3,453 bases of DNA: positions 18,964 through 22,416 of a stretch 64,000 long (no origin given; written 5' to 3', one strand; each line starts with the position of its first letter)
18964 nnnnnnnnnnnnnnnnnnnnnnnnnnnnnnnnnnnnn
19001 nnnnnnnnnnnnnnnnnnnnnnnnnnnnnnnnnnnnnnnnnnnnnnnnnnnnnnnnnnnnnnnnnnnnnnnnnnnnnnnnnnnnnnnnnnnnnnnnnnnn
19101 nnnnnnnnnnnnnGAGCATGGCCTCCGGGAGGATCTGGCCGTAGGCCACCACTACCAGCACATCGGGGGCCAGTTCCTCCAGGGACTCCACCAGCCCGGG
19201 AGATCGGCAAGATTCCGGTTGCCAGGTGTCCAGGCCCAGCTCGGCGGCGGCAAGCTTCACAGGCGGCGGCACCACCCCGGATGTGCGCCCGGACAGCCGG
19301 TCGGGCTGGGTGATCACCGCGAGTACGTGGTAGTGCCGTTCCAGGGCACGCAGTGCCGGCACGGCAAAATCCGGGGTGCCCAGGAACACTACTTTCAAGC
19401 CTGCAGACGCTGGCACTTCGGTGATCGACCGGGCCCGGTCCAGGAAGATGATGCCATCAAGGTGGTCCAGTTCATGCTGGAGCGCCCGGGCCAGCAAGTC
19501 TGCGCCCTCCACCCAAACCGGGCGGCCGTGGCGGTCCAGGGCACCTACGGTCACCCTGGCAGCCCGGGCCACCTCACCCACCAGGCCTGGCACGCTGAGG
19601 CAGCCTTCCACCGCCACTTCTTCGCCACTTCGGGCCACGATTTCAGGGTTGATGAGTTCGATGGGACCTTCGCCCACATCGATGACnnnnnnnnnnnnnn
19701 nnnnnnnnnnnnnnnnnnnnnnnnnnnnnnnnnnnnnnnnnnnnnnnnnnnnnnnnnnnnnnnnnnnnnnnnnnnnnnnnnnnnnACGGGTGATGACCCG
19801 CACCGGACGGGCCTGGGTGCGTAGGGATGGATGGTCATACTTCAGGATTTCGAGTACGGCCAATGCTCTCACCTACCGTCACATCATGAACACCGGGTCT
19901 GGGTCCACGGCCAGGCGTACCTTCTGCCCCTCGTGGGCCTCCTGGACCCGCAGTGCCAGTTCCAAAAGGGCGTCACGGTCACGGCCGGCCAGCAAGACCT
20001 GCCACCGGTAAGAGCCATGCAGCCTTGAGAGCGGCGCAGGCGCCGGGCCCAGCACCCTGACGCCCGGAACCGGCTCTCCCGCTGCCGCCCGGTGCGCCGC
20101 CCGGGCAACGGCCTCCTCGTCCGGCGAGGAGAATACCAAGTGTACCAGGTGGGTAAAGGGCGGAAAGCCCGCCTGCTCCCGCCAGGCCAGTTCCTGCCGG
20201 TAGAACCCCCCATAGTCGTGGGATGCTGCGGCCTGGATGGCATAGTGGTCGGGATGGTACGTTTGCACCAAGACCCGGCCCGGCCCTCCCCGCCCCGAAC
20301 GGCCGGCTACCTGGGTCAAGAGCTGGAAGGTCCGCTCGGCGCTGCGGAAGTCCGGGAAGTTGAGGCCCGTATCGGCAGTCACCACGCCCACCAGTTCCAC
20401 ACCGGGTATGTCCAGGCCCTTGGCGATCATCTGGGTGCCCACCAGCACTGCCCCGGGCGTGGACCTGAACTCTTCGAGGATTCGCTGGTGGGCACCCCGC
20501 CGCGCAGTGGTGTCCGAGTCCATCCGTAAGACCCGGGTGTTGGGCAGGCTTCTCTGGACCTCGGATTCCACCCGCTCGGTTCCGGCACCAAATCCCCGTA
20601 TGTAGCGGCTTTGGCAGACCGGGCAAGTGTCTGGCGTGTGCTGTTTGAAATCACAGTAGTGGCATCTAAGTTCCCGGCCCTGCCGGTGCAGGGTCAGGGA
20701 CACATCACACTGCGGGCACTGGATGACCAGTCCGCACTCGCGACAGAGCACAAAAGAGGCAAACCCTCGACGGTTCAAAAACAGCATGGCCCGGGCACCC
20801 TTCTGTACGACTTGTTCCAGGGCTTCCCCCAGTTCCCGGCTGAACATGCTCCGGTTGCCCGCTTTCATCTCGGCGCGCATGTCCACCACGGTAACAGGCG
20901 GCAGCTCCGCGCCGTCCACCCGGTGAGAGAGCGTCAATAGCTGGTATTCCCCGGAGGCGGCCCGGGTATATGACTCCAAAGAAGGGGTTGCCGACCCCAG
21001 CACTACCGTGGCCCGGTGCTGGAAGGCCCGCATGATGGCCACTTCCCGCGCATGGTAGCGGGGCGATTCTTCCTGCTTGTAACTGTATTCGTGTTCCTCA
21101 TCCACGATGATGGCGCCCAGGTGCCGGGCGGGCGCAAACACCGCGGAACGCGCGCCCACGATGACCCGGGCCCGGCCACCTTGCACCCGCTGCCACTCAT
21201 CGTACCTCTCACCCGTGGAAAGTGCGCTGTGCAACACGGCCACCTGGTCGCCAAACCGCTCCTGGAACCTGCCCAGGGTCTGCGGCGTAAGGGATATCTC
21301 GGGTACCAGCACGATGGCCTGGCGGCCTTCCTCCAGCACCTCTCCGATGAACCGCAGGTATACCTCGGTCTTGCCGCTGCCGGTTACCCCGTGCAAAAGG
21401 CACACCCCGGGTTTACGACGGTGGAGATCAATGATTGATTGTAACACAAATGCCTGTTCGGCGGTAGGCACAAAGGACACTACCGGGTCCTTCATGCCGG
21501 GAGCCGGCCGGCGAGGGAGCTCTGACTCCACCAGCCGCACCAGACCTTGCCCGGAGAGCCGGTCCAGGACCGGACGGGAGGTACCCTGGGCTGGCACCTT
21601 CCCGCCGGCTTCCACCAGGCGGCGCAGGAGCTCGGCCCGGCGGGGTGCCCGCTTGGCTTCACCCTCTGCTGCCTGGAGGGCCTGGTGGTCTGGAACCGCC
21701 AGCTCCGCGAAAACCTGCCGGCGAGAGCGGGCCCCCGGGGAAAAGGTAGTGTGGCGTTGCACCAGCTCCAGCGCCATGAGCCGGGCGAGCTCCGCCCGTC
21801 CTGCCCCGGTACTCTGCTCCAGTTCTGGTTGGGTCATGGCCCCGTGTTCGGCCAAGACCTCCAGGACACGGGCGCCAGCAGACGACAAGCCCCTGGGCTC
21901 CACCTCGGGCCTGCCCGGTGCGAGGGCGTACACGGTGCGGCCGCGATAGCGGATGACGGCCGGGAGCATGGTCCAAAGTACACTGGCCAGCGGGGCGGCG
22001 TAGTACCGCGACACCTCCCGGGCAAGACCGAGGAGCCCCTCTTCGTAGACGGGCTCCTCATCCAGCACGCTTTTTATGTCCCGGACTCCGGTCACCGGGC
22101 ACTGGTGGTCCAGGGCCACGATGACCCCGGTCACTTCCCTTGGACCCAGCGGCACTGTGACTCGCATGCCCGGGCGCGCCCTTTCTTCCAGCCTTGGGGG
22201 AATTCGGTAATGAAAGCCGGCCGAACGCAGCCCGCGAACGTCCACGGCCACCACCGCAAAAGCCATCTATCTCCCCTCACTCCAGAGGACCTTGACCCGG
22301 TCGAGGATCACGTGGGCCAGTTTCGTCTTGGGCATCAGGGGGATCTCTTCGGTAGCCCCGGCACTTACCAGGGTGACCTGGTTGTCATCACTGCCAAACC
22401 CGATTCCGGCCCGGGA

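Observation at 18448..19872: def and fmt encoded as a single uninterrupted reading frame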

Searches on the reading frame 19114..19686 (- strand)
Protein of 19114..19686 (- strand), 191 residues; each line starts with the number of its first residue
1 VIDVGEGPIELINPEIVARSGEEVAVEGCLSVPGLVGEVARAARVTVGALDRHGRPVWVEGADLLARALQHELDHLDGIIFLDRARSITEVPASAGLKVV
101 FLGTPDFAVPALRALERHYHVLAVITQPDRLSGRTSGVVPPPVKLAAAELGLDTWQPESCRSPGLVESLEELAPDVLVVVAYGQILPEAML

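Call 53: search_protein_representatives(protein=window:19114-19686:-)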
Query: 191 residues. Proteins with E-value up to 0.001 (for the whole library): 28291; up to 1e-10: 7129; up to 1e-30: 22. The best 150 are listed.
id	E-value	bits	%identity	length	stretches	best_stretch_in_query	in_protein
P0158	7.7e-51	188.9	56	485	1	1-190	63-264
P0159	2.0e-50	187.6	51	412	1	5-190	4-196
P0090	3.7e-47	176.9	55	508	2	1-88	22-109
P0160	1.6e-46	174.9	51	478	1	7-190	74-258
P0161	1.8e-44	168.2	55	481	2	2-88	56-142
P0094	7.9e-43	162.8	49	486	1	3-191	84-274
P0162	9.8e-40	152.7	48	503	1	1-188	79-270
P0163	2.7e-39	151.3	44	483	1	1-188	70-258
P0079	4.6e-39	150.5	50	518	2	1-98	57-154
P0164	3.4e-38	147.7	45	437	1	7-191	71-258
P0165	1.3e-36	142.6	47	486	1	2-190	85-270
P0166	4.9e-36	140.7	49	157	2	11-91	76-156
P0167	5.7e-36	140.4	44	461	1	5-190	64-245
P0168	3.9e-34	134.5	44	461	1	9-190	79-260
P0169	3.4e-33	131.4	47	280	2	10-85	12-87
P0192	2.0e-26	109.4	56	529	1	19-149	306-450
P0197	1.8e-25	106.2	44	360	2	2-86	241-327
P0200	3.0e-25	105.5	45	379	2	2-89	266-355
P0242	1.7e-22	96.5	47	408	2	1-86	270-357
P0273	1.4e-21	93.5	37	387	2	6-85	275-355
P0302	5.0e-21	91.7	41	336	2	6-86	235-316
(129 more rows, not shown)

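Call 61: search_protein_families(library=pfam, proteins=[P0197, P0200, P0242, P0273, P0302, P0192], max_evalue=0.001)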
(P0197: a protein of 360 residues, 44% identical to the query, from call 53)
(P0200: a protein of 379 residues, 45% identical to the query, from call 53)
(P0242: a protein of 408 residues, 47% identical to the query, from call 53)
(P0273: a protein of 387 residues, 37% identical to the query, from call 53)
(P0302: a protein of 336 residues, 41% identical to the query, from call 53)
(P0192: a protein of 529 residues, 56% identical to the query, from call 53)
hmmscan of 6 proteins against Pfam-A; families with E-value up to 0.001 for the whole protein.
P0197 (360 aa): 1 family
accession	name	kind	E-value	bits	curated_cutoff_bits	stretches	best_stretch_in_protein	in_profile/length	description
PF01327.26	Pep_deformylase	-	1.2e-73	246.2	22.8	2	184-330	5-154/156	Polypeptide deformylase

P0200 (379 aa): 1 family
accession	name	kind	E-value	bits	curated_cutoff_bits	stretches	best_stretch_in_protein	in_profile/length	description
PF01327.26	Pep_deformylase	-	2.2e-73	245.5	22.8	2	209-354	5-153/156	Polypeptide deformylase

P0242 (408 aa): 1 family
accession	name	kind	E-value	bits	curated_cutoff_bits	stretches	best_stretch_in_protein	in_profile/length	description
PF01327.26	Pep_deformylase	-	2.9e-67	225.6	22.8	2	220-358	11-152/156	Polypeptide deformylase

P0273 (387 aa): 1 family
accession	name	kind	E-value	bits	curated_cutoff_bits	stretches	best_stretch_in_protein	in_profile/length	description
PF01327.26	Pep_deformylase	-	2.3e-71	238.9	22.8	2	217-357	9-152/156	Polypeptide deformylase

P0302 (336 aa): 1 family
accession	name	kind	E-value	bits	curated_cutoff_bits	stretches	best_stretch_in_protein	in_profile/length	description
PF01327.26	Pep_deformylase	-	1.9e-100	333.3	22.8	2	178-320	10-155/156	Polypeptide deformylase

P0192 (529 aa): 2 families
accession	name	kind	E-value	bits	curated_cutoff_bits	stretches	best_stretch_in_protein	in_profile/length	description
PF01264.26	Chorismate_synt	-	2.8e-36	125.3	27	2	111-185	249-324/327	Chorismate synthase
PF01327.26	Pep_deformylase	-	1.1e-21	77.4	22.8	1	304-377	82-155/156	Polypeptide deformylase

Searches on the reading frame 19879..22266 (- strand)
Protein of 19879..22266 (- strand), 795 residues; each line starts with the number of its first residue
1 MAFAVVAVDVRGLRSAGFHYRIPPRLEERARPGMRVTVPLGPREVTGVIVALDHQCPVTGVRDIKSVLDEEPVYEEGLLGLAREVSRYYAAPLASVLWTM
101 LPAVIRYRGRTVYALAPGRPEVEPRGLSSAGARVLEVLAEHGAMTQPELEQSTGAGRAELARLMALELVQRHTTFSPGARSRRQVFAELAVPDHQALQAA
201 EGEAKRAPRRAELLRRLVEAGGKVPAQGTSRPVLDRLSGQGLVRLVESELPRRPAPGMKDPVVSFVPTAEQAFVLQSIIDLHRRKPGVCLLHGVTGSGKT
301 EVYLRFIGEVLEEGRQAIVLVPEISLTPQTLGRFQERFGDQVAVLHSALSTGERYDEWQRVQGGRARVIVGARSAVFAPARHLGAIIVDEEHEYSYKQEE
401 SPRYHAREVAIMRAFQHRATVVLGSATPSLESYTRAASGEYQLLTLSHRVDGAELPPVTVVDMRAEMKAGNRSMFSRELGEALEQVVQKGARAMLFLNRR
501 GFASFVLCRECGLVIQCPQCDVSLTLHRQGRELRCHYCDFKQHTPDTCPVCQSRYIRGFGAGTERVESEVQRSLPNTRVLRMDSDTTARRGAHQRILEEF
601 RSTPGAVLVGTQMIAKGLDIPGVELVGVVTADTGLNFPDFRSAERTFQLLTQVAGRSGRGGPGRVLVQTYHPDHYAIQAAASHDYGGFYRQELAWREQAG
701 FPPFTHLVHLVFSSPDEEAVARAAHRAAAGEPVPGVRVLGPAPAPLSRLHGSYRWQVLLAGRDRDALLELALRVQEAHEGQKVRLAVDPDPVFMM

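Call 55: search_protein_families(library=pfam, proteins=[window:19879-22266:-], max_evalue=0.01)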
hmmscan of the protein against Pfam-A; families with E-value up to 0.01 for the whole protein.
window:19879-22266:- (795 aa): 8 families
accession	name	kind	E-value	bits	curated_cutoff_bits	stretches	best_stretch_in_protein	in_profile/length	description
PF17764.6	PriA_3primeBD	-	3.6e-22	78.4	22.7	1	6-102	2-96/96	3'DNA-binding domain (3'BD)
PF00270.35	DEAD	-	3.7e-19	69.5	26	1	288-432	16-163/167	DEAD/DEAH box helicase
PF18074.6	PriA_C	-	4.1e-19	69.6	26.9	1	703-791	1-95/95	Primosomal protein N C-terminal domain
PF04851.21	ResIII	-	1.1e-15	58.4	22.5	1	267-429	4-163/164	Type III restriction enzyme, res subunit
PF00271.37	Helicase_C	-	1.1e-12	48.7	23.5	1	563-661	25-110/110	Helicase conserved C-terminal domain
PF18319.7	Zn_ribbon_PriA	-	1.1e-11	44.9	26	1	517-542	1-26/27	PriA DNA helicase Cys-rich region (CRR) domain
PF13401.12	AAA_22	-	0.0023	18.7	27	0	285-393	4-95/130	AAA domain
PF12802.13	MarR_2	-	0.007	16.9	27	0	126-162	2-39/61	MarR family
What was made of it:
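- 19879..22266 (-): priA, the upstream gene. Its TGA stop lies 15 nt before the def-fmt start. Pfam PriA domains (call 55).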
